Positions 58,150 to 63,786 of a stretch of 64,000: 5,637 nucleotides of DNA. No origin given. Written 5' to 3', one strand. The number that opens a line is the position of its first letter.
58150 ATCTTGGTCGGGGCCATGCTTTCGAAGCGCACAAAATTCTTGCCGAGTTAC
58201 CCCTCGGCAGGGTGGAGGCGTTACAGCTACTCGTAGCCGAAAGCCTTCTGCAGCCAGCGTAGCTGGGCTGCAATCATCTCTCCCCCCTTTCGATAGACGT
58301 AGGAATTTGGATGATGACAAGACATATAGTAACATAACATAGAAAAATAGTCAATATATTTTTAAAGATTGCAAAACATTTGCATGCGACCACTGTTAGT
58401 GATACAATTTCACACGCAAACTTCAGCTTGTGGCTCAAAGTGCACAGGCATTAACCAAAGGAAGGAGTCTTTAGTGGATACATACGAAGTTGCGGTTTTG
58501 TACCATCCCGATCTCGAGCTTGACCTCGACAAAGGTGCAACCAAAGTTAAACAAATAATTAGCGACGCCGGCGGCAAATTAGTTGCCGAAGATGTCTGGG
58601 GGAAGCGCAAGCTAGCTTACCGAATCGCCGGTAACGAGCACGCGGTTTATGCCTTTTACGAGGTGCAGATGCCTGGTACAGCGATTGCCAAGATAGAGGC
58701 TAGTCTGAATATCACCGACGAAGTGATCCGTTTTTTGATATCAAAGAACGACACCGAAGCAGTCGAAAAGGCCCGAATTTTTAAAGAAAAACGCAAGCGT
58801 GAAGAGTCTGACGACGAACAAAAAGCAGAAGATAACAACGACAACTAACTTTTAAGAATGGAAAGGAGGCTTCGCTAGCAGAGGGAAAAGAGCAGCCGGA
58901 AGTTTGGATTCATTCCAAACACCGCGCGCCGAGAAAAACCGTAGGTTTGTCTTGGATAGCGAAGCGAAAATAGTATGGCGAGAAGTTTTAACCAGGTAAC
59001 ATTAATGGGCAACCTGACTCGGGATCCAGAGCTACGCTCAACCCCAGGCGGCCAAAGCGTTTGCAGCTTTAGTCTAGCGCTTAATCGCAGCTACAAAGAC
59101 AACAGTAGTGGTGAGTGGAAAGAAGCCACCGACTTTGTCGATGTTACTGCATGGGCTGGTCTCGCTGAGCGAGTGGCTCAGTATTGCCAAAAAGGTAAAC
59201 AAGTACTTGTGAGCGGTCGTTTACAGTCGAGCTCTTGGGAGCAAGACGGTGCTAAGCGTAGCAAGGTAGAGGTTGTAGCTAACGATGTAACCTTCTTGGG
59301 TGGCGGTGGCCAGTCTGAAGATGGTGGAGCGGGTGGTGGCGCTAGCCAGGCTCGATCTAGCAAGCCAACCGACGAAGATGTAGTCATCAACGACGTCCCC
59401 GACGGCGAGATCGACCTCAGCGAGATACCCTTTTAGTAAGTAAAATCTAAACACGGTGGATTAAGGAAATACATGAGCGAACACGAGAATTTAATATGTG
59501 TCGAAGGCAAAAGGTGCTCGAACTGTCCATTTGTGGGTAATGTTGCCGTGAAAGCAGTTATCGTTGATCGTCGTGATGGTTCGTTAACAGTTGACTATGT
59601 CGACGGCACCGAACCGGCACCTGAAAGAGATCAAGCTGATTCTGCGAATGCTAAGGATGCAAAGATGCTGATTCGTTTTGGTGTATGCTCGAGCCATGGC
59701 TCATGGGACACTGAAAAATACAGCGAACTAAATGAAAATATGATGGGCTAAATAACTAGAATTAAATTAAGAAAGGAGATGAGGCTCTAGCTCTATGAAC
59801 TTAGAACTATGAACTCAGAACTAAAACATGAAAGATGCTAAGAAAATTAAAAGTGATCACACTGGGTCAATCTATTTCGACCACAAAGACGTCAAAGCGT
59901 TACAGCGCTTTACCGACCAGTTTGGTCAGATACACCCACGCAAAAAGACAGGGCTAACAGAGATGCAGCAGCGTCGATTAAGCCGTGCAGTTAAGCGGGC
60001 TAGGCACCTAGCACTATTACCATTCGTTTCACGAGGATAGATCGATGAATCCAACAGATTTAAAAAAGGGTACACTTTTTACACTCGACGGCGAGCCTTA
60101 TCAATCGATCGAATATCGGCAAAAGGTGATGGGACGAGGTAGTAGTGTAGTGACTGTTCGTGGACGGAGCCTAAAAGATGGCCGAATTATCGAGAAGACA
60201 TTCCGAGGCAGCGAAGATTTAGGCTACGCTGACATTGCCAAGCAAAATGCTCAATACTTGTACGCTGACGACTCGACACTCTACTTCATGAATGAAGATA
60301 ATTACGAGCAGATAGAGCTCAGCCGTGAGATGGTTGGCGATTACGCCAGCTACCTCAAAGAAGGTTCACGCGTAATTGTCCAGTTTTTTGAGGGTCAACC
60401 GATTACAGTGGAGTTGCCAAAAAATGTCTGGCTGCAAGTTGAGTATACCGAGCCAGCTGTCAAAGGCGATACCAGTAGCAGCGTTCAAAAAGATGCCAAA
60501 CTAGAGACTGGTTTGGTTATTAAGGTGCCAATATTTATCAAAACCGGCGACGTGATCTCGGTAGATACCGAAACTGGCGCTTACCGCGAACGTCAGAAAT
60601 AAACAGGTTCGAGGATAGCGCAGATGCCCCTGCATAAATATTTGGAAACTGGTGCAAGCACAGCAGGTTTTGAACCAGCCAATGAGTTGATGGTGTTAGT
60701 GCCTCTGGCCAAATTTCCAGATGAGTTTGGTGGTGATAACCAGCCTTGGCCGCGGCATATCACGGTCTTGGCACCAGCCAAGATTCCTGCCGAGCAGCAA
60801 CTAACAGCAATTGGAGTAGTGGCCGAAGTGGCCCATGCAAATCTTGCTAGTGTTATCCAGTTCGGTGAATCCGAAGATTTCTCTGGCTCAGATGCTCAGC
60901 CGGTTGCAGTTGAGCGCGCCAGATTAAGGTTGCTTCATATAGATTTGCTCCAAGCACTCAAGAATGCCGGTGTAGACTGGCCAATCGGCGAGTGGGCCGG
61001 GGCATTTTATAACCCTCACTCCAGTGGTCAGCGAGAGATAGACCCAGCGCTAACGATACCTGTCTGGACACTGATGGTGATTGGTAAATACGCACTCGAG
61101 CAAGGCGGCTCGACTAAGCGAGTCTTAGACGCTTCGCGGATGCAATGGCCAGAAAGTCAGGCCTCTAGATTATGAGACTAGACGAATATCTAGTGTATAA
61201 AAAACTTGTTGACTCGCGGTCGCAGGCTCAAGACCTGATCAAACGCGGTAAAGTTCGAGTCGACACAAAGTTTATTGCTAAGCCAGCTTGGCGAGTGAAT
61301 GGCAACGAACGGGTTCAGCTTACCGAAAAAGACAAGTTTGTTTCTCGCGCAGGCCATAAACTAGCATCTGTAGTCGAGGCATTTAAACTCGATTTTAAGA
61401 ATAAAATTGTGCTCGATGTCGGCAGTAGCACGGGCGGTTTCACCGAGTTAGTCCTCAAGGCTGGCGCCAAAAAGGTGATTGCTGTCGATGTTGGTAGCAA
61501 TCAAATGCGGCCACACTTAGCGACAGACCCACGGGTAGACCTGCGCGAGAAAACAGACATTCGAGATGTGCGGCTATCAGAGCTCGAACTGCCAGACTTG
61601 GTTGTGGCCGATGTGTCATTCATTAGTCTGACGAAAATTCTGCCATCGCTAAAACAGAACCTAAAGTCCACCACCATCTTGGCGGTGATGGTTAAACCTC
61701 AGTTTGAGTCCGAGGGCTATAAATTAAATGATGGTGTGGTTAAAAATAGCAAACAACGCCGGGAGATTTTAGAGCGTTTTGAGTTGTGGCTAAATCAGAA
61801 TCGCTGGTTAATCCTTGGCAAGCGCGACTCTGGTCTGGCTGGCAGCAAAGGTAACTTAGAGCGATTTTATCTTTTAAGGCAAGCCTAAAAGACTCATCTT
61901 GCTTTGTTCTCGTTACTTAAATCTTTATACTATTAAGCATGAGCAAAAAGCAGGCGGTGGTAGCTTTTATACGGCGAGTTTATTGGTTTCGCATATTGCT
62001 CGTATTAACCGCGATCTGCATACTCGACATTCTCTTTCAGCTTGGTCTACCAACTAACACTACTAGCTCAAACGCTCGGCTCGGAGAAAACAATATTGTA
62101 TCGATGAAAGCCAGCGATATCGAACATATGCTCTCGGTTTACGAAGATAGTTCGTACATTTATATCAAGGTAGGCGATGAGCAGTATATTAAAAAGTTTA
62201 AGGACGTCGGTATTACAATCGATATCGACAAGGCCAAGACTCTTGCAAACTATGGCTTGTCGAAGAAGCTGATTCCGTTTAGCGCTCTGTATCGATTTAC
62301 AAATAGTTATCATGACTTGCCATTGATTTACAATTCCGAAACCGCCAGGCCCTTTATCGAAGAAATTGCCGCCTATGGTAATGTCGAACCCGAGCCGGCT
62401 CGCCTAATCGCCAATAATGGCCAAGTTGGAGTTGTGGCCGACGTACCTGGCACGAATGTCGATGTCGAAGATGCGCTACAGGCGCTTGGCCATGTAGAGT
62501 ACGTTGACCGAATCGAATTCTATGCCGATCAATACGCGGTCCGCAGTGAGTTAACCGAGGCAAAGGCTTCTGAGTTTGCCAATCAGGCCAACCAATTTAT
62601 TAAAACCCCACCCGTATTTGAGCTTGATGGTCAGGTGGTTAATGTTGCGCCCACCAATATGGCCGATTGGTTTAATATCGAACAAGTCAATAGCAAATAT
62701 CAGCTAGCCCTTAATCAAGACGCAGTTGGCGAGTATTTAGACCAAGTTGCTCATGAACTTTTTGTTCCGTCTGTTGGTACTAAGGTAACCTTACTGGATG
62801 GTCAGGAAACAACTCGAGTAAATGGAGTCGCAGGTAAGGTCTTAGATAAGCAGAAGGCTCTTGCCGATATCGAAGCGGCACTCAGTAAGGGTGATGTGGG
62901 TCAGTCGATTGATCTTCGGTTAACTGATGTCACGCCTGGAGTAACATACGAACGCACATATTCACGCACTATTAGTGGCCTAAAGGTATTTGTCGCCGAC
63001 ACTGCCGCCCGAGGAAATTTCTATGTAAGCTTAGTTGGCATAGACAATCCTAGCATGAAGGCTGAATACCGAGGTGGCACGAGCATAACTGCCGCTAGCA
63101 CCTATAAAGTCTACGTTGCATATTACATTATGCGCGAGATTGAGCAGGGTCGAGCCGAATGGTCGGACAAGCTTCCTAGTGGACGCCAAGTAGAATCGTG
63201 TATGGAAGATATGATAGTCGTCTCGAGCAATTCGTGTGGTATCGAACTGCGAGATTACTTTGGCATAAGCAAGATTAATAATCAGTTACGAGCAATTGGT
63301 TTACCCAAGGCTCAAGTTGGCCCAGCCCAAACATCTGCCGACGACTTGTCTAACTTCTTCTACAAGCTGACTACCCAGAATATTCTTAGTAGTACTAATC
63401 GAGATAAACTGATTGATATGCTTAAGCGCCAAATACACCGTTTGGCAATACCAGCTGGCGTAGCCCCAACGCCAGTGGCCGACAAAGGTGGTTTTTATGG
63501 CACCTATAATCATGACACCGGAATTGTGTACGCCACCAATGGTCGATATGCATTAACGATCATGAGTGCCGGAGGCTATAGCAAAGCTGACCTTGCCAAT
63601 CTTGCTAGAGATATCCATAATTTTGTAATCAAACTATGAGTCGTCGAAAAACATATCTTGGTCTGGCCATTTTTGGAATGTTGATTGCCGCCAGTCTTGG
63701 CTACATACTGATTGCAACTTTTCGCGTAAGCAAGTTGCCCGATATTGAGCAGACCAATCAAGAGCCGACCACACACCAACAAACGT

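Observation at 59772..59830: Same architecture at rpsR: SD, then GGCTCTA plus six heptads, then the start codon 49 nt later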

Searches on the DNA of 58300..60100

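Call 71: search_rna_families(source=window, start=58300, end=60100, threshold=evalue, max_evalue=1)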
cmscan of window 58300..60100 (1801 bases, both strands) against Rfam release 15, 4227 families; matches with E-value up to 1: 1.
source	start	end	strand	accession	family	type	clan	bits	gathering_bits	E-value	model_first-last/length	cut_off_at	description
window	59816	59987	-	RF02189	ST7-OT4_3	Gene; lncRNA;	-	20.9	50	0.041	142-302/302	no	ST7 overlapping transcript 4 conserved region 3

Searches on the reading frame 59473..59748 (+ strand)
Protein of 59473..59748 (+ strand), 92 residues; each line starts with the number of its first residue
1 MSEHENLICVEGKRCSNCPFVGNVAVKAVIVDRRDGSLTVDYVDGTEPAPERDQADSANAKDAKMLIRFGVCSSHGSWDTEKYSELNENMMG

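Call 24: find_encoding_contigs(protein=window:59473-59748:+, flank=3000, max_places=10)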
Protein window:59473-59748:+ (92 aa): 4 contigs read that carry it; 3 places shown.
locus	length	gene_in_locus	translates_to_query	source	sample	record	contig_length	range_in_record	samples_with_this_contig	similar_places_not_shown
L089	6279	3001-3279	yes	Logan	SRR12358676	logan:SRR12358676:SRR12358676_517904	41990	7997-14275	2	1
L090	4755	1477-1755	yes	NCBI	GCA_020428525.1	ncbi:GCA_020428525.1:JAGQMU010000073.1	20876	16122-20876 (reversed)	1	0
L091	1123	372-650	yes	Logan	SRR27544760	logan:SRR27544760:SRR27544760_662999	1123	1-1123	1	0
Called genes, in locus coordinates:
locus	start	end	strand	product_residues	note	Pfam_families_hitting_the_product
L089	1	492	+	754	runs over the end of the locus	PF13491:FtsK_4TM, PF17854:FtsK_alpha, PF01580:FtsK_SpoIIIE, PF20703:nSTAND1 (faint), PF09397:FtsK_gamma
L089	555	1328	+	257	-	-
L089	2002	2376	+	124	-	PF01250:Ribosomal_S6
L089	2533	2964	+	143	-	PF00436:SSB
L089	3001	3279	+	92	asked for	-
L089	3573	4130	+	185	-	PF08207:EFP_N, PF01132:EFP, PF09285:Elong-fact-P_C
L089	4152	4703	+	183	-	-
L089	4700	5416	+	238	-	PF01479:S4, PF01728:FtsJ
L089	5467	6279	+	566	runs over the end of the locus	PF12229:PG_binding_4, PF13354:Beta-lactamase2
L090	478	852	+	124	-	PF01250:Ribosomal_S6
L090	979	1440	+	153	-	PF00436:SSB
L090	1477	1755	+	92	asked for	-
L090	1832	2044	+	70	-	PF01084:Ribosomal_S18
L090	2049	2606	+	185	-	PF08207:EFP_N, PF01132:EFP, PF09285:Elong-fact-P_C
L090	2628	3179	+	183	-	-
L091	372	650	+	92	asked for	-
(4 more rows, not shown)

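Call 76: search_protein_families(library=pfam, proteins=[window:59473-59748:+], max_evalue=0.01)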
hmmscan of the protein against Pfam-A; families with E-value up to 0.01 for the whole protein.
window:59473-59748:+ (92 aa): 0 families

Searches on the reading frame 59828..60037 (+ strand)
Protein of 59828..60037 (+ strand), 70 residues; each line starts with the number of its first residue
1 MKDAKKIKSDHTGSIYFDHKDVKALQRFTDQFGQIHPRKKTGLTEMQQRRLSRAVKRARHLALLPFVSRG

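Call 17: find_related_loci(query=window:59828-60037:+, collection=genome_contigs, flank=10000)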
Query window:59828-60037:+ (70 aa) in genome_contigs; peptide patterns used: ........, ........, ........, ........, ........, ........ (x = any residue, [..] = any of these).
600 stretches matched a pattern (row limit reached: there are more); 586 encode a relative of the query (tblastn E <= 1e-3); the best 80 are kept; 80 distinct loci.
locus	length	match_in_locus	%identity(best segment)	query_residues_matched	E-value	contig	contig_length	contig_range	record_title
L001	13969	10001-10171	79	12-68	5e-28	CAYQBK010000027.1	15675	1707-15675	MAG TPA_asm: uncultured Candidatus Saccharibacteria bacterium isolate SRP135725_co2_491 genome assembly, contig: k141_40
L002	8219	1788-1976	68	6-68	9e-25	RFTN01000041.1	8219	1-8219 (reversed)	MAG: bacterium isolate WB4_3_0875 contig_100_40, whole genome shotgun sequence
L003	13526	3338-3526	67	6-68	3e-23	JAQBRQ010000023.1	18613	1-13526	MAG: Candidatus Saccharibacteria bacterium isolate RYN_405 scaffold_852618, whole genome shotgun sequence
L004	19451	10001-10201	63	2-68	8e-23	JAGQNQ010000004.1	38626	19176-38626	MAG: Candidatus Saccharibacteria bacterium isolate HKST-UBA72 NODE_4_length_38626_cov_3.786168, whole genome shotgun seq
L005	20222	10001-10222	55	3-68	2e-22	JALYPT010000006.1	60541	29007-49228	MAG: bacterium isolate MDV bin44 SD1454-56_k127_1580146, whole genome shotgun sequence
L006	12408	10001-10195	60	4-70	3e-22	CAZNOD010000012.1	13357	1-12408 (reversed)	MAG TPA_asm: uncultured Candidatus Saccharibacteria bacterium isolate SRP187154_co1_275 genome assembly, contig: NODE_61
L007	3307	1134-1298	69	16-70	3e-22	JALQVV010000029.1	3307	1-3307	MAG: Candidatus Saccharimonadia bacterium isolate FCJ.42 FCJ_1022904, whole genome shotgun sequence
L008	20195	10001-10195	58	4-70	3e-22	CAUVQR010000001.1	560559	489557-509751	MAG TPA_asm: uncultured Candidatus Saccharibacteria bacterium isolate SRR23388460_bin.18_MetaWRAP_v1.3_MAG genome assemb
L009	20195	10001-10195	58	4-70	3e-22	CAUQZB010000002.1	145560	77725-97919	MAG TPA_asm: uncultured Candidatus Saccharibacteria bacterium isolate ERR9968775_bin.34_MetaWRAP_v1.3_MAG genome assembl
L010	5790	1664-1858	58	4-70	3e-22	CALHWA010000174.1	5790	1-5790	MAG TPA_asm: uncultured Candidatus Saccharibacteria bacterium isolate ERR589623_bin.79_CONCOCT_v1.1_MAG genome assembly,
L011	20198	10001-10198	56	1-68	6e-22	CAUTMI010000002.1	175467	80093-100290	MAG TPA_asm: uncultured Candidatus Saccharibacteria bacterium isolate ERR10228876_bin.2_MetaWRAP_v1.3_MAG genome assembl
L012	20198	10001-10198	56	1-68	6e-22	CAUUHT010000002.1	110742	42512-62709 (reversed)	MAG TPA_asm: Candidatus Nanosyncoccus nanoralicus isolate ERR10228828_bin.12_MetaWRAP_v1.3_MAG genome assembly, contig:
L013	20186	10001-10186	63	5-68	4e-22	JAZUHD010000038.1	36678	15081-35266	MAG: Candidatus Nanosyncoccus sp. isolate T1900045278_TH20190048.MAGScoT_cleanbin_000027 SGB_5931_k141_166575, whole gen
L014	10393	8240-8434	60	4-70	6e-22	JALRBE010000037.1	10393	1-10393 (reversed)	MAG: Candidatus Saccharimonadia bacterium isolate HM.17 NODE_37_length_10393_cov_4.291198, whole genome shotgun sequence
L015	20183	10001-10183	63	5-67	8e-22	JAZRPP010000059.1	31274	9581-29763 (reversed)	MAG: Candidatus Nanosyncoccus sp. isolate T1900045375_YK20190065.MAGScoT_cleanbin_000026 SGB_6870_k141_1257929, whole ge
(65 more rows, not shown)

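Call 20: find_encoding_contigs(protein=window:59828-60037:+, flank=3000, max_places=10)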
Protein window:59828-60037:+ (70 aa): no gene with exactly this product is on record in the collection.
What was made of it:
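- Tried and rejected: An exact-protein look-up of S18 found nothing on record (call 20).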

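Call 76: search_protein_families(library=pfam, proteins=[window:59828-60037:+], max_evalue=0.01)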
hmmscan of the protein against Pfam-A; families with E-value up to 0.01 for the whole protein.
window:59828-60037:+ (70 aa): 1 family
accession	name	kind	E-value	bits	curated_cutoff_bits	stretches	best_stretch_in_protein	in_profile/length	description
PF01084.26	Ribosomal_S18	-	4.9e-20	71.8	21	1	15-64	3-52/52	Ribosomal protein S18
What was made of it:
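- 59828..60040 (+): rpsR (ribosomal protein S18, 70 aa), downstream of the array. Pfam PF01084, E 4.9e-20 (call 76).
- Checked: The ORF at 59828-60040 is ribosomal protein S18 (Pfam PF01084, E 4.9e-20, call 76).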

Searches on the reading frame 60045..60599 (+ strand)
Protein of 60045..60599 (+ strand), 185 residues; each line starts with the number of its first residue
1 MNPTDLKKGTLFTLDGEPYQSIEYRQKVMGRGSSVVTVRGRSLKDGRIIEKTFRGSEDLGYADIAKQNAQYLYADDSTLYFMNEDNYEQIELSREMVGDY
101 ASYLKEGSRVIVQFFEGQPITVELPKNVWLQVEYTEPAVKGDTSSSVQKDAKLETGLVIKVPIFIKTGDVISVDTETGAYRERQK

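Call 23: find_encoding_contigs(protein=window:60045-60599:+, flank=3000, max_places=10)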
Protein window:60045-60599:+ (185 aa): 4 contigs read that carry it; 3 places shown.
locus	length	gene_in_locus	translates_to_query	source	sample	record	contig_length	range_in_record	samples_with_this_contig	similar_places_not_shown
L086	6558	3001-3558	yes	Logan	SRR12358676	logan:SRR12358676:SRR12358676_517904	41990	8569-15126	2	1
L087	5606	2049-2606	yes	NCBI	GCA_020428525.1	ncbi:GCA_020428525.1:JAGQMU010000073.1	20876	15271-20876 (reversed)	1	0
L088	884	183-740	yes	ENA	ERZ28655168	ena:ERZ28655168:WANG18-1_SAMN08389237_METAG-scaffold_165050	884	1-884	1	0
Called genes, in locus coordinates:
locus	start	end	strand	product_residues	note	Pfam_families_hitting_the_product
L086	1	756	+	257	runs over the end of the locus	-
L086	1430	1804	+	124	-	PF01250:Ribosomal_S6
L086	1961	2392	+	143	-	PF00436:SSB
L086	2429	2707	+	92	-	-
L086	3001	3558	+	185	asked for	PF08207:EFP_N, PF01132:EFP, PF09285:Elong-fact-P_C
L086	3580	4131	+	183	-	-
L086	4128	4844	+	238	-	PF01479:S4, PF01728:FtsJ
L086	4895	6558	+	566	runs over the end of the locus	PF12229:PG_binding_4, PF13354:Beta-lactamase2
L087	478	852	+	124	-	PF01250:Ribosomal_S6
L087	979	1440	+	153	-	PF00436:SSB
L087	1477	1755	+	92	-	-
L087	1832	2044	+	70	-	PF01084:Ribosomal_S18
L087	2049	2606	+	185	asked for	PF08207:EFP_N, PF01132:EFP, PF09285:Elong-fact-P_C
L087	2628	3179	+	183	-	-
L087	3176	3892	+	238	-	PF01479:S4, PF01728:FtsJ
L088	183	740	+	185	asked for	PF08207:EFP_N, PF01132:EFP, PF09285:Elong-fact-P_C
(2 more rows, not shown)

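Call 66: find_homologous_proteins(query=window:60045-60599:+, max_evalue=1e-40)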
Query window:60045-60599:+ (185 aa): 6177 proteins with E <= 1e-40 among 6489 candidates; the best 120 are listed.
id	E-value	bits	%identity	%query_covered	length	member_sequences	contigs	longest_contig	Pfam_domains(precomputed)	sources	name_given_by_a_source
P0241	1.5e-115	401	100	100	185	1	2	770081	PF09285.18,PF01132.28,PF08207.19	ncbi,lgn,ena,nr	ncbi:elongation factor P [Candidatus Saccharibacteria bacterium]|nr:elongation factor P [Candidatus 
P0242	6.1e-97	341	81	100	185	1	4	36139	PF09285.18,PF01132.28,PF08207.19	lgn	-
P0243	5.1e-96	338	83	100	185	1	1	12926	PF09285.18,PF01132.28,PF08207.19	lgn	-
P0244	2.0e-83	297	70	100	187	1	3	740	PF09285.18,PF01132.28,PF08207.19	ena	-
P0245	4.1e-79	283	69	100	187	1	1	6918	PF09285.18,PF01132.28,PF08207.19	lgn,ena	-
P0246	1.3e-78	281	65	100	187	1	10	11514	PF09285.18,PF01132.28,PF08207.19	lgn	-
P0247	1.4e-78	281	69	100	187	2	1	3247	PF09285.18,PF01132.28,PF08207.19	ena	-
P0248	2.6e-78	280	67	100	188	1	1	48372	PF09285.18,PF01132.28,PF08207.19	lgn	-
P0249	9.3e-75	268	66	100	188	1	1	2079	PF09285.18,PF01132.28,PF08207.19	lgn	-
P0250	2.1e-74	267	62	100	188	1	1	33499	PF09285.18,PF01132.28,PF08207.19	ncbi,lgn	ncbi:MAG: elongation factor P [Patescibacteria group bacterium]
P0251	2.3e-74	267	66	100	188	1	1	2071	PF09285.18,PF01132.28,PF08207.19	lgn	-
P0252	5.7e-74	266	66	100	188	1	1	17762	PF09285.18,PF01132.28,PF08207.19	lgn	-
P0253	2.6e-73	264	66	100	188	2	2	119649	PF09285.18,PF01132.28,PF08207.19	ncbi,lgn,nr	ncbi:MAG TPA: elongation factor P [Candidatus Saccharimonadales bacterium]|nr:elongation factor P [C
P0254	2.8e-73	264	63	100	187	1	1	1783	PF09285.18,PF01132.28,PF08207.19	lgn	-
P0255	3.2e-73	263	65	100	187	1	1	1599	PF09285.18,PF01132.28,PF08207.19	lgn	-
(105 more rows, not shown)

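Call 67: find_encoding_contigs(protein=P0242, flank=10000, max_places=3)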
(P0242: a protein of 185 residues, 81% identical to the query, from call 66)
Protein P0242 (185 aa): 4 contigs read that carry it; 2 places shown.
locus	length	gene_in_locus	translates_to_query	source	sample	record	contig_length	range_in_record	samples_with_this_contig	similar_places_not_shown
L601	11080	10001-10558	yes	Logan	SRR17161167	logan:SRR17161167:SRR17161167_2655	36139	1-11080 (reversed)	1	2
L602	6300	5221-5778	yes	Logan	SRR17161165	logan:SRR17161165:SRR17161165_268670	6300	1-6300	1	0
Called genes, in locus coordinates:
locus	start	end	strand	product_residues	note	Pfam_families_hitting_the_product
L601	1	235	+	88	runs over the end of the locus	PF00312:Ribosomal_S15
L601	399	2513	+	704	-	PF01138:RNase_PH, PF03725:RNase_PH_C, PF03726:PNPase (weak), PF01138:RNase_PH, PF00013:KH_1, PF00575:S1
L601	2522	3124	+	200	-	PF03167:UDG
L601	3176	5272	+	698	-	PF00753:Lactamase_B, PF23023:Anti-Pycsar_Apyc1 (weak), PF12706:Lactamase_B_2 (weak), PF22505:RNase_J_b_CASP, PF17770:RNase_J_C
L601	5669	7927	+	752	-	PF13491:FtsK_4TM, PF17854:FtsK_alpha, PF01580:FtsK_SpoIIIE, PF09397:FtsK_gamma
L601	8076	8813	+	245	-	-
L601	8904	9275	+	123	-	PF01250:Ribosomal_S6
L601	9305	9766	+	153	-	PF00436:SSB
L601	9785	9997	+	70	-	PF01084:Ribosomal_S18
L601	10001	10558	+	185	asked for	PF08207:EFP_N, PF01132:EFP, PF09285:Elong-fact-P_C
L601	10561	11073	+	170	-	-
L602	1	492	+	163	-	?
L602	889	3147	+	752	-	PF13491:FtsK_4TM, PF17854:FtsK_alpha, PF01580:FtsK_SpoIIIE, PF09397:FtsK_gamma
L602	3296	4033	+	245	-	-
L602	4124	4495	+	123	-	PF01250:Ribosomal_S6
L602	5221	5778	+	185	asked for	PF08207:EFP_N, PF01132:EFP, PF09285:Elong-fact-P_C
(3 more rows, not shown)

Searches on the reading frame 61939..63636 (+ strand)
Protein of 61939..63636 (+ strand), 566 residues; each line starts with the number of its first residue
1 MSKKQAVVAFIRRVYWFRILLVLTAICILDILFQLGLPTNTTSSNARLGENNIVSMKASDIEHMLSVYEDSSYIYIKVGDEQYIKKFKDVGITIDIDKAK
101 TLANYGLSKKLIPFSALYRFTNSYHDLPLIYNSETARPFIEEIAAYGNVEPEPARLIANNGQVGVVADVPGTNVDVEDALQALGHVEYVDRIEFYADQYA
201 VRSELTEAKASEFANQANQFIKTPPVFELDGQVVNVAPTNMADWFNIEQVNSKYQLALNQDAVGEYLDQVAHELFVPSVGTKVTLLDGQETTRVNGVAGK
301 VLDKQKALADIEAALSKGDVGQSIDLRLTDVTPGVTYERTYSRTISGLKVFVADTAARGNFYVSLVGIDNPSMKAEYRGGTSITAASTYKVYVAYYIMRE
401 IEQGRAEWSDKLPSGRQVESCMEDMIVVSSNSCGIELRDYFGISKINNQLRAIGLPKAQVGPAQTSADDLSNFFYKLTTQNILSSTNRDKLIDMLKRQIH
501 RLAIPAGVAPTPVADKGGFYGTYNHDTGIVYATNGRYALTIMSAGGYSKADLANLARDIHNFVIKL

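Call 58: find_encoding_contigs(protein=window:61939-63636:+, flank=10000, max_places=2)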
Protein window:61939-63636:+ (566 aa): 2 contigs read that carry it; 2 places shown.
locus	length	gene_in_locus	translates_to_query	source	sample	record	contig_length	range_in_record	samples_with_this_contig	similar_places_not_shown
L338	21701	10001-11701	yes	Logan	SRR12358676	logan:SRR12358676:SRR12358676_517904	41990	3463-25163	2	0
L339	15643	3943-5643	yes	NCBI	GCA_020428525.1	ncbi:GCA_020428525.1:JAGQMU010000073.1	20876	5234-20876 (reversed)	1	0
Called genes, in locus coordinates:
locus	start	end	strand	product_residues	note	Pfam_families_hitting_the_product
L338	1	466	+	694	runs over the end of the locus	PF00753:Lactamase_B, PF23023:Anti-Pycsar_Apyc1 (weak), PF12706:Lactamase_B_2 (weak), PF22505:RNase_J_b_CASP, PF17770:RNase_J_C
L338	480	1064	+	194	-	PF04229:GrpB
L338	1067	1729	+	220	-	-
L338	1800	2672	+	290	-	PF00459:Inositol_P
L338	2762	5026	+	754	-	PF13491:FtsK_4TM, PF17854:FtsK_alpha, PF01580:FtsK_SpoIIIE, PF20703:nSTAND1 (faint), PF09397:FtsK_gamma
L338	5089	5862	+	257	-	-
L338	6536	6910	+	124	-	PF01250:Ribosomal_S6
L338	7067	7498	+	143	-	PF00436:SSB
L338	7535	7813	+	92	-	-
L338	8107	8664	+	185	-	PF08207:EFP_N, PF01132:EFP, PF09285:Elong-fact-P_C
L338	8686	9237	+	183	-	-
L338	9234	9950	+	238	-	PF01479:S4, PF01728:FtsJ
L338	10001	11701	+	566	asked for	PF12229:PG_binding_4, PF13354:Beta-lactamase2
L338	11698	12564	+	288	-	PF13354:Beta-lactamase2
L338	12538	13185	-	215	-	PF00027:cNMP_binding, PF13545:HTH_Crp_2, PF00325:Crp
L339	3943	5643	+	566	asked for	PF12229:PG_binding_4, PF13354:Beta-lactamase2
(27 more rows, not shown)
